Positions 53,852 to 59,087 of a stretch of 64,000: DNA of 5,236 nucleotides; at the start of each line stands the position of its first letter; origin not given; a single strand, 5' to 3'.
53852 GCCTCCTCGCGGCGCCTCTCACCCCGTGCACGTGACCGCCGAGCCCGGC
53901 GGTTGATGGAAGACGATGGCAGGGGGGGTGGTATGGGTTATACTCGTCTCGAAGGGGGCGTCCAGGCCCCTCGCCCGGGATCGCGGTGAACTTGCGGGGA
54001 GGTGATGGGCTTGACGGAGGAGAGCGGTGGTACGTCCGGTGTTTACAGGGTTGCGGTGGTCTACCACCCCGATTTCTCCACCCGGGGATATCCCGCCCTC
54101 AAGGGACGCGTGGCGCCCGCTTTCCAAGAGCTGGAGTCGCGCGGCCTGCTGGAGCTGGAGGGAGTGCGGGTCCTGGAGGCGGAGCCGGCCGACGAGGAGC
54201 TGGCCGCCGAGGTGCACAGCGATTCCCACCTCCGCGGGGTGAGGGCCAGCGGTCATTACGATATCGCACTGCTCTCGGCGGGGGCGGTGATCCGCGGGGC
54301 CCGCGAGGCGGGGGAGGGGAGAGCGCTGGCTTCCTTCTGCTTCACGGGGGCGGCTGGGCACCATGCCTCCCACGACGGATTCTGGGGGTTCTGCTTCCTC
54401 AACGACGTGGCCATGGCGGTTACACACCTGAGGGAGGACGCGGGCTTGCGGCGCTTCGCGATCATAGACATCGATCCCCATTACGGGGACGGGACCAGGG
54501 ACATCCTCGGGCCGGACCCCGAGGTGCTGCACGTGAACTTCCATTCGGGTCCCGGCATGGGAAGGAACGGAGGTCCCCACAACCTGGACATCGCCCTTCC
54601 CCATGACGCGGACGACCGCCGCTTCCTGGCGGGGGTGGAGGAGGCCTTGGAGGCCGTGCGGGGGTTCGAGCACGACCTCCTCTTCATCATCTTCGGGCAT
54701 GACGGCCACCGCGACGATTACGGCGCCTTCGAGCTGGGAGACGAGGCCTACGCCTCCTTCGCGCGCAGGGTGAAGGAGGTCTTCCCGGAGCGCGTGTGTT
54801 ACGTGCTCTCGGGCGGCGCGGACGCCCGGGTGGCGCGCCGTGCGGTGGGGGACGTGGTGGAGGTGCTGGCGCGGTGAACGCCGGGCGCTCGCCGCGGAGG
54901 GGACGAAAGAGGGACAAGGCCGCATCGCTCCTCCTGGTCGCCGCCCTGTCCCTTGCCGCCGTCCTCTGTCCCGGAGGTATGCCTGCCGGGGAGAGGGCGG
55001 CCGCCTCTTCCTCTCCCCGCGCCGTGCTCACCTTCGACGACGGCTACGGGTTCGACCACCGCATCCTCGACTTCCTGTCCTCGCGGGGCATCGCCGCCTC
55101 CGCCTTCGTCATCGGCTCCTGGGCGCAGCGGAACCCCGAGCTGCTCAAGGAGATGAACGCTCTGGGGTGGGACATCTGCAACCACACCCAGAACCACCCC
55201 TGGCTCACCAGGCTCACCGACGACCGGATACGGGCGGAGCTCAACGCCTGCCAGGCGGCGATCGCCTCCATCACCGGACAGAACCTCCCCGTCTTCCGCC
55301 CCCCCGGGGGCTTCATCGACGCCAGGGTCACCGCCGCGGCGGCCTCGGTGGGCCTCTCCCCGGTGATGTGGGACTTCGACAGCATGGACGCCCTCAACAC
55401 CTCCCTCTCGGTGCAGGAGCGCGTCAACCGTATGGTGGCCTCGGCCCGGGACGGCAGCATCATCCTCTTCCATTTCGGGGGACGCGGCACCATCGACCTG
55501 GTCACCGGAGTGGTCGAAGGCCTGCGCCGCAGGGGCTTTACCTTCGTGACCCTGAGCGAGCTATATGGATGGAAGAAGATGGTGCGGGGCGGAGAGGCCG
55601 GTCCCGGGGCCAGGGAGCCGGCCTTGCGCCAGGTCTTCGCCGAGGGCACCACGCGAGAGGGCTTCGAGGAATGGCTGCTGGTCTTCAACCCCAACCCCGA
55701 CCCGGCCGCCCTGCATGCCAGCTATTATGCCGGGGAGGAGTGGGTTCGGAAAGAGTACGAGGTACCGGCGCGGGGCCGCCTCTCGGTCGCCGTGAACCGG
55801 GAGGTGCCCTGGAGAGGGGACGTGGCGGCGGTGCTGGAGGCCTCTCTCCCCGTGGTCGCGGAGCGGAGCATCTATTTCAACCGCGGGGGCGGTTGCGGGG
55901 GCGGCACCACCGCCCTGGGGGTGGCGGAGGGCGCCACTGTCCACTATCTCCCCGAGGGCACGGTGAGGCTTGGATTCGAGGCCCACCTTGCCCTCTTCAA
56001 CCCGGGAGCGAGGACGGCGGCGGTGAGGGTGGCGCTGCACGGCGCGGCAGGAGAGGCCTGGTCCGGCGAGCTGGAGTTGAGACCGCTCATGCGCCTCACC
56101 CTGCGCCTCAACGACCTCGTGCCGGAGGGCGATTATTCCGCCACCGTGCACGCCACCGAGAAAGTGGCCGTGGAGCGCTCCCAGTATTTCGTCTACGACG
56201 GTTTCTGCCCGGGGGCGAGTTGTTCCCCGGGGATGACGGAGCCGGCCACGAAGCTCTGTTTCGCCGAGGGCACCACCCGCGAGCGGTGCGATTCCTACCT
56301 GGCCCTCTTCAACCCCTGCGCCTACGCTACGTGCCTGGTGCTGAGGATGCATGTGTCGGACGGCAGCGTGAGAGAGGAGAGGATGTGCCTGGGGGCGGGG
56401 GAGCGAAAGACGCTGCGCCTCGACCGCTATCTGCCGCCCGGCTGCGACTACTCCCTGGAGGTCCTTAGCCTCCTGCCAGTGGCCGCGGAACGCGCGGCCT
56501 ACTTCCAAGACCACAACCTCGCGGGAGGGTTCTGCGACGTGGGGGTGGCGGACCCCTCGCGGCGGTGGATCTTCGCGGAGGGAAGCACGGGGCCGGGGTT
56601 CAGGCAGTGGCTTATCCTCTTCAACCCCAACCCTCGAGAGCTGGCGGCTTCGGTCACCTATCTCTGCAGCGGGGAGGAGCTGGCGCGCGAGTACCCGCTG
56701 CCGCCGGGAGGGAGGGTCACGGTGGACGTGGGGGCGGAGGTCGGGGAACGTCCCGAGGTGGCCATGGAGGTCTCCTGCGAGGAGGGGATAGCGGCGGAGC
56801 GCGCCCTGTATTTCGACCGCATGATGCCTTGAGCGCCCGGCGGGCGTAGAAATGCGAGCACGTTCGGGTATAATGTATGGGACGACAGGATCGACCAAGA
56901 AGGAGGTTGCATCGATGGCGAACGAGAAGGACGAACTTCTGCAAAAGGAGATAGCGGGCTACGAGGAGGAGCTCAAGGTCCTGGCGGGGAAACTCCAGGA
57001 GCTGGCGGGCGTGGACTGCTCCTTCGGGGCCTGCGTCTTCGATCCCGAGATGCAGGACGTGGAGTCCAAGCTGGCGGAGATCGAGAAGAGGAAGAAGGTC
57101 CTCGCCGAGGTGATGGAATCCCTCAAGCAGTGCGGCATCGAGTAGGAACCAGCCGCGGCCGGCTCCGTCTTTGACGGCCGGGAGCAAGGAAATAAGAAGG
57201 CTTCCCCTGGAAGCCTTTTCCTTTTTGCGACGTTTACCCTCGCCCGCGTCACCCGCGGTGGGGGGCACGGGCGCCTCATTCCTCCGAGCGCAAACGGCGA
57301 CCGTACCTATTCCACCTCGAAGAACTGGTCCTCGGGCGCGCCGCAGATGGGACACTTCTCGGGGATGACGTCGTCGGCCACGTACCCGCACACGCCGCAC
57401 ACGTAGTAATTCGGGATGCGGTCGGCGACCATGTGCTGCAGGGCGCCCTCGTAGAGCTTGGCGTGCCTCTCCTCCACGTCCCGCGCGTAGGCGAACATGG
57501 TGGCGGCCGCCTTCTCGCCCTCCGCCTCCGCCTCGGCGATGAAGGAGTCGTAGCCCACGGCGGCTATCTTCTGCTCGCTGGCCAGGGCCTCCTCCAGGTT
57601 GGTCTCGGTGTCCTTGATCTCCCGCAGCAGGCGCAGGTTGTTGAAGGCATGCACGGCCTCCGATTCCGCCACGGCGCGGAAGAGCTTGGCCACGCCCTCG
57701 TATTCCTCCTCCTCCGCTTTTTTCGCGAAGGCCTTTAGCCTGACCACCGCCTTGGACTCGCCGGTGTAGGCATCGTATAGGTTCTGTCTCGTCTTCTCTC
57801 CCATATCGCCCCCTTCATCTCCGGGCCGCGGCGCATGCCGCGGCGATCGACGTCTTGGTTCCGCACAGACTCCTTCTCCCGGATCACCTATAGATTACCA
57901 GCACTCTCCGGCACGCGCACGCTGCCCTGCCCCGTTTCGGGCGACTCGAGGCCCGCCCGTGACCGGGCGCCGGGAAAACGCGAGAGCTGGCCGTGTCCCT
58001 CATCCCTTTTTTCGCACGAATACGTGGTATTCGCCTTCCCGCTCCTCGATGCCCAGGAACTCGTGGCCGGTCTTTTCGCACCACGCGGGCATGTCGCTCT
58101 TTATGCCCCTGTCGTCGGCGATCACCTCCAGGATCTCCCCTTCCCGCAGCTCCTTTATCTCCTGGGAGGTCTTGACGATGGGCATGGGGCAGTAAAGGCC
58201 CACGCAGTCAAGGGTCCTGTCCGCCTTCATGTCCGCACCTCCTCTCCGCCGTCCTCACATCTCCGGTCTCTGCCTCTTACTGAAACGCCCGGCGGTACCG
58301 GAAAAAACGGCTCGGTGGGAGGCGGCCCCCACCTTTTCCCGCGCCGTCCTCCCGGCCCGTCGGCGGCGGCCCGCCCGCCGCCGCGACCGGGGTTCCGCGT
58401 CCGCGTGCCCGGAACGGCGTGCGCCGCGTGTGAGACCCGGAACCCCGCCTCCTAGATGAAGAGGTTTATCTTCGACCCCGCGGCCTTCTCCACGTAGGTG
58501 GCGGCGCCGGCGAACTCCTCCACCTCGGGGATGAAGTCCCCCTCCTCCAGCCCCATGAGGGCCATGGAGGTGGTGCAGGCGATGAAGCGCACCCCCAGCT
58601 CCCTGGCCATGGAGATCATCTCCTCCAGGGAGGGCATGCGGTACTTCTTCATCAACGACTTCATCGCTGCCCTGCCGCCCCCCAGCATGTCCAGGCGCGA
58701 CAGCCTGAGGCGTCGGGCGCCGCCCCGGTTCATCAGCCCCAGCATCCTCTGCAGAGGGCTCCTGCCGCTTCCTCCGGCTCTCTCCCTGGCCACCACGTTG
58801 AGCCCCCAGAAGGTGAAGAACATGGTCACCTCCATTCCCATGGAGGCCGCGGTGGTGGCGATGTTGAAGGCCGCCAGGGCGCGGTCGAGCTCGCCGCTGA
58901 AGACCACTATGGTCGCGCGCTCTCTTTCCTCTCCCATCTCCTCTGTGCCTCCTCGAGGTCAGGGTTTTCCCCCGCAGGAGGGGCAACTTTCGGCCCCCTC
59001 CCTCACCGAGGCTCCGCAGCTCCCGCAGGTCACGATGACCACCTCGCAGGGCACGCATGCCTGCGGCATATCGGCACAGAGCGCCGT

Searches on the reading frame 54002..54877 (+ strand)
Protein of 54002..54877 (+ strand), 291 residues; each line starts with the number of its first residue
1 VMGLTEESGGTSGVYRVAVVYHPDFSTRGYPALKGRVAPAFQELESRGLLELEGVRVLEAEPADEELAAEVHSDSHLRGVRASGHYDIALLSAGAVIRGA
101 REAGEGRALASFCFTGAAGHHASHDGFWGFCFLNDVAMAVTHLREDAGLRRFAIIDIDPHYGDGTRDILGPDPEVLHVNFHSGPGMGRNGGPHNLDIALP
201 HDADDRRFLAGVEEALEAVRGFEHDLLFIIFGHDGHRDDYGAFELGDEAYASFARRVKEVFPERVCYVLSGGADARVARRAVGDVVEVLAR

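Call 59: search_protein_families(library=pfam, proteins=[window:54002-54877:+], max_evalue=0.00001)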
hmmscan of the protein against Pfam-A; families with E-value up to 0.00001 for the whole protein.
window:54002-54877:+ (291 aa): 1 family
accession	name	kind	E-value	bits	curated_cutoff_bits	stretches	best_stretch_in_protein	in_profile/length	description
PF00850.24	Hist_deacetyl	-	3.3e-40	138.7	27.9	1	84-288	76-297/298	Histone deacetylase domain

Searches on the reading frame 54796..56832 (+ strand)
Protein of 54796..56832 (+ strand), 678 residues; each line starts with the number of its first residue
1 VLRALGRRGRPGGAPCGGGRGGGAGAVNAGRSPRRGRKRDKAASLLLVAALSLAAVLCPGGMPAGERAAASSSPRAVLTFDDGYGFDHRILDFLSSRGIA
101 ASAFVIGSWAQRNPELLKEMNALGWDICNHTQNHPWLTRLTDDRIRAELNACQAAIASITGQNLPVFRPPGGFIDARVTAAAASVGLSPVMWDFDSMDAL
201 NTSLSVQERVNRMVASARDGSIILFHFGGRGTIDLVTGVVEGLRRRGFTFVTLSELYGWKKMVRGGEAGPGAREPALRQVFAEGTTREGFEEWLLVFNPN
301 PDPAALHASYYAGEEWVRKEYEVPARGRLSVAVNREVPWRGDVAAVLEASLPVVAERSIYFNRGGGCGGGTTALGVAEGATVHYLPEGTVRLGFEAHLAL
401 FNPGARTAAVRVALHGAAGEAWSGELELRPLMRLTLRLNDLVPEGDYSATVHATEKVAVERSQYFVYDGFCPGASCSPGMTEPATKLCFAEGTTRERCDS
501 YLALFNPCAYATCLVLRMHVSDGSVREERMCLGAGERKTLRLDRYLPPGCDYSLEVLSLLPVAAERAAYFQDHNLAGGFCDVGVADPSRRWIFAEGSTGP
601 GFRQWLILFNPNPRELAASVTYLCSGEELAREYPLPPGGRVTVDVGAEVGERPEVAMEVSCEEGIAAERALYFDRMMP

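Call 3: search_protein_families(library=pfam, proteins=[window:54796-56832:+], max_evalue=0.1)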
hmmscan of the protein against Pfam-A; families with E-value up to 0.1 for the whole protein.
window:54796-56832:+ (678 aa): 2 families
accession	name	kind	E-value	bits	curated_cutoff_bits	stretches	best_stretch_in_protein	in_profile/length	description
PF01522.26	Polysacc_deac_1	-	7.3e-33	113.6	23.1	1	73-188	6-122/124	Polysaccharide deacetylase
PF18986.5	DUF5719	-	1.5e-11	44.5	26.2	1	274-458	48-238/319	Family of unknown function (DUF5719)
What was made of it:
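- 54874..56832 (+): Gene for a secreted CE4 polysaccharide/peptidoglycan deacetylase with a divergent C-terminal ASRAH tetrad. Units in ORF numbering from 54796: 55633-55947, 55948-56256, 56257-56559, 56560-56829. The GTG start at 54874 overlaps the stop of the upstream HDAC-like gene by 4 bp. Pfam Polysacc_deac_1 E=7.3e-33 and DUF5719 44.5 bits covering profile positions 48-238 (call 3).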

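Call 18: search_protein_families(library=ncbifam, proteins=[window:54796-56832:+], max_evalue=0.01)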
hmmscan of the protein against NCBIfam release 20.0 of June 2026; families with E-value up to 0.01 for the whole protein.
window:54796-56832:+ (678 aa): 9 families
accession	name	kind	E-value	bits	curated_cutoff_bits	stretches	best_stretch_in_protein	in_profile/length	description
TIGR02764.1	spore_ybaN_pdaB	equivalog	3.9e-35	121.4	237.4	1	73-256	5-190/191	polysaccharide deacetylase family sporulation protein PdaB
TIGR02884.1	spore_pdaA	equivalog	1.2e-31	110.2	298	1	76-256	39-223/224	delta-lactam-biosynthetic de-N-acetylase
NF045820.1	PgAcgDacpgdA_Strep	equivalog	3.3e-25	88.8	800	1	77-258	271-449/463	peptidoglycan-N-acetylglucosamine deacetylase PgdA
TIGR04243.1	nodulat_NodB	equivalog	2.9e-24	85.7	240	1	76-229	4-158/197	chitooligosaccharide deacetylase NodB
NF045821.1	PgAcgDacpgdA1_Bac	equivalog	5.4e-23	81.3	400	1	77-258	91-276/282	peptidoglycan-N-acetylglucosamine deacetylase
TIGR02873.1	spore_ylxY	hypoth_equivalog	1.1e-21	77.2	391.5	1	87-256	100-266/268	probable sporulation protein, polysaccharide deacetylase family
NF045822.1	PgAcgDacpgdA2_Bac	equivalog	2.2e-12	46.9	400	1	76-254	72-259/274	peptidoglycan-N-acetylglucosamine deacetylase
TIGR03006.1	pepcterm_polyde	equivalog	9.4e-10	38.1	276.2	1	88-179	37-128/272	XrtA system polysaccharide deacetylase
TIGR03212.1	uraD_N-term-dom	equivalog_domain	0.00079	18.6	424.6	1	88-163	80-155/297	allantoinase PuuE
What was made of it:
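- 54874..56832 (+): NCBIfam PdaB/PdaA/PgdA-like, below cutoffs (call 18).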

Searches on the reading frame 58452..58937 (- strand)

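Call 59: search_protein_families(library=pfam, proteins=[window:58452-58937:-], max_evalue=0.00001)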
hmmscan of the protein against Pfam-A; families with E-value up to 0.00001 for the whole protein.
window:58452-58937:- (161 aa): 2 families
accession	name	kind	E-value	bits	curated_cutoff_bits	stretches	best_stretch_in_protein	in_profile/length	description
PF13686.11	DrsE_2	-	9.5e-49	165.8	25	1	5-160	2-156/156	DsrE/DsrF/DrsH-like family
PF02635.20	DsrE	-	6.9e-09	36.3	22.7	0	100-140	56-96/116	DsrE/DsrF-like family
